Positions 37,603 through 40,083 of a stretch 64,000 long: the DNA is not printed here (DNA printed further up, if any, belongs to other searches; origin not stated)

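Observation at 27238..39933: Integrated PQQ make / export / re-import locus with its own TonB and two-component system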

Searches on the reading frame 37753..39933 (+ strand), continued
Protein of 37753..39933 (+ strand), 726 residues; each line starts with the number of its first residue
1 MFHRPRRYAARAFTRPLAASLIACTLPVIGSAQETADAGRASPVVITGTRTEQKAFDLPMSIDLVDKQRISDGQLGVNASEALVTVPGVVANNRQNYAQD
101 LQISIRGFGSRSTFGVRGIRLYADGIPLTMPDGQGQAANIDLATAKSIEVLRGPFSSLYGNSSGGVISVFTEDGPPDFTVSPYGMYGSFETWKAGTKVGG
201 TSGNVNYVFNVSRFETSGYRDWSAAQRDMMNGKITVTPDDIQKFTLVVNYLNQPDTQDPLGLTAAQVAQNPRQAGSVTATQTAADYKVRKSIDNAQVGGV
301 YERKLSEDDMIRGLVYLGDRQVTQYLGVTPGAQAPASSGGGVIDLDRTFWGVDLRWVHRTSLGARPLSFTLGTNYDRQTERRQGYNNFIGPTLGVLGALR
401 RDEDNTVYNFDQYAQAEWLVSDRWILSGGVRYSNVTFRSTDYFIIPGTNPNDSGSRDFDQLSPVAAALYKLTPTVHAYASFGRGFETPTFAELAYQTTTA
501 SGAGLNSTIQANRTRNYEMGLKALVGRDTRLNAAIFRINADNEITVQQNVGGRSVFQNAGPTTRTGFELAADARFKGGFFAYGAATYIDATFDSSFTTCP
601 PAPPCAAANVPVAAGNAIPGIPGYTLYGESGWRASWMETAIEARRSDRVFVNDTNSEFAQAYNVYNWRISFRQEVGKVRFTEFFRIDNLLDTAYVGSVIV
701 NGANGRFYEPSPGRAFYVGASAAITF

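Call 70: predict_structure(alignment_id=A1)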
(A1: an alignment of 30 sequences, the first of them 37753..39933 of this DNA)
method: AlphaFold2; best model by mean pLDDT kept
length: 726 residues; sequences in the alignment: 30
mean_pLDDT: 79.4   pTM: 0.81
mean pLDDT of the five models: 79.4, 79.3, 75.6, 73.5, 72.3
residues with pLDDT >= 90: 247; 70-90: 320; 50-70: 87; < 50: 72
segments of 3 or more residues with pLDDT < 50: 1-40, 43-57, 95-98, 112-116
pLDDT, mean of each block of 10 residues (from residue 1): 34 35 31 34 48 46 79 69 79 52 53 51 76 56 84 71 70 92 91 93 95 80 77 93 92 70 85 84 87 89 93 92 84 70 89 92 90 91 89 89 90 90 89 91 70 88 90 88 84 76 79 89 85 91 82 79 92 89 92 89 72 90 90 90 89 85 91 92 92 73 62 87 93
secondary structure, 60 per line:
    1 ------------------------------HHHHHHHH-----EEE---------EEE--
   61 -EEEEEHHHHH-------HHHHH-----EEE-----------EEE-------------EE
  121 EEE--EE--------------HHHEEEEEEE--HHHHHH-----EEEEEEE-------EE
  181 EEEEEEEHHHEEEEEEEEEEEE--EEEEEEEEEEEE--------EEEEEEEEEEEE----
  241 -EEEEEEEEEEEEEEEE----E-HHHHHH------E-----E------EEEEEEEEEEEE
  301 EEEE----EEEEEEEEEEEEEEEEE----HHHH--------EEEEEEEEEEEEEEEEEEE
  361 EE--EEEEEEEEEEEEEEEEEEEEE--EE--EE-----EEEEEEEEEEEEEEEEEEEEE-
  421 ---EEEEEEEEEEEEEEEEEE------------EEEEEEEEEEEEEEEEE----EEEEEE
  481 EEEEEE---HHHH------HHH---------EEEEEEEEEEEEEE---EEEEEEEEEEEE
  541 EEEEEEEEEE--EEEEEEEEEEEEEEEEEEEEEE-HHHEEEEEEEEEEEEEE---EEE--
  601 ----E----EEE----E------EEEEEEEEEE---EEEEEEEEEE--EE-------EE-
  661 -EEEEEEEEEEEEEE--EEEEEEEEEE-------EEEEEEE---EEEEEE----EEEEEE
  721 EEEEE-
elements in order (helices of 4 or more, strands of 3 or more residues): H31-38 E44-46 E56-58 E62-66 H67-71 H79-83 E89-91 E103-105 E119-123 E145-151 H154-159 E165-171 E179-187 E191-202 E205-216 E225-236 E242-257 H264-269 E289-304 E309-325 H330-333 E342-362 E365-385 E399-419 E424-441 E454-470 E475-486 H490-493 E512-525 E529-550 E553-574 E579-592 E596-598 E610-612 E624-633 E637-646 E662-675 E678-687 E695-701 E705-710 E715-725

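Call 73: fold_search(model_id=the predicted structure, library=pdb)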
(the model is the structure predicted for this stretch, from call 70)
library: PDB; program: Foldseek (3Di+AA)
matches with E <= 10: 740; with E <= 0.001: 307
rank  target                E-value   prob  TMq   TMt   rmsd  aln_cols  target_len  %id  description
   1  9c4o                  2.1e-69  1.00  0.86  0.94   2.4       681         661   42  Cryo-EM structure of PqqU with ligand PQQ (released 2024-06-19)
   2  6v81                  4.6e-64  1.00  0.86  0.95   2.1       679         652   42  The crystal structure of the outer-membrane transporter YncD (released 2020-05-06)
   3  1kmp                  1.9e-36  1.00  0.76  0.84   3.4       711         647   18  Crystal structure of the Outer Membrane Transporter FecA Complexed with Ferric Citrate (released 2002-03-06)
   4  1po3_B                3.2e-36  1.00  0.74  0.83   3.7       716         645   17  Crystal structure of ferric citrate transporter FecA in complex with ferric citrate (released 2003-11-18)
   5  8a8c_A                9.8e-35  1.00  0.75  0.78   5.8       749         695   18  T5 phage receptor-binding protein pb5 bound to ferrichrome transporter FhuA (released 2022-10-05)
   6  1qjq_A                2.0e-34  1.00  0.72  0.74   5.7       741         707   18  FERRIC HYDROXAMATE RECEPTOR FROM ESCHERICHIA COLI (FHUA) (released 2000-06-05)
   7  6i96                  2.2e-34  1.00  0.74  0.79   5.5       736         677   16  Structure of the ferrioxamine B transporter FoxA from Pseudomonas aeruginosa in complex with ferrioxamine B (released 2019-08-28)
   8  1kmo                  2.5e-34  1.00  0.75  0.82   3.9       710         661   18  Crystal structure of the Outer Membrane Transporter FecA (released 2002-03-06)
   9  2grx_A                2.5e-34  1.00  0.74  0.76   6.3       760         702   18  Crystal structure of TonB in complex with FhuA, E. coli outer membrane receptor for ferrichrome (released 2006-06-13)
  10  8b14_A                3.5e-34  1.00  0.74  0.77   5.8       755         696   18  T5 Receptor Binding Protein pb5 in complex with its E. coli receptor FhuA (released 2023-02-08)
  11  1by5_A                4.5e-34  1.00  0.74  0.77   5.9       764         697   18  FHUA FROM E. COLI, WITH ITS LIGAND FERRICHROME (released 1999-01-13)
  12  2grx_B                4.7e-34  1.00  0.74  0.78   5.7       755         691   18  Crystal structure of TonB in complex with FhuA, E. coli outer membrane receptor for ferrichrome (released 2006-06-13)
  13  4epa                  8.0e-34  1.00  0.70  0.80   4.9       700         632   20  The crystal structure of the ferric yersiniabactin uptake receptor FyuA from Yersinia pestis (released 2012-06-20)
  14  1fcp_A                8.9e-34  1.00  0.73  0.75   6.0       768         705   18  FERRIC HYDROXAMATE UPTAKE RECEPTOR (FHUA) FROM E.COLI IN COMPLEX WITH BOUND FERRICHROME-IRON (released 1999-01-13)
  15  1by3                  9.4e-34  1.00  0.74  0.77   5.3       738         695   18  FHUA FROM E. COLI (released 1999-01-13)
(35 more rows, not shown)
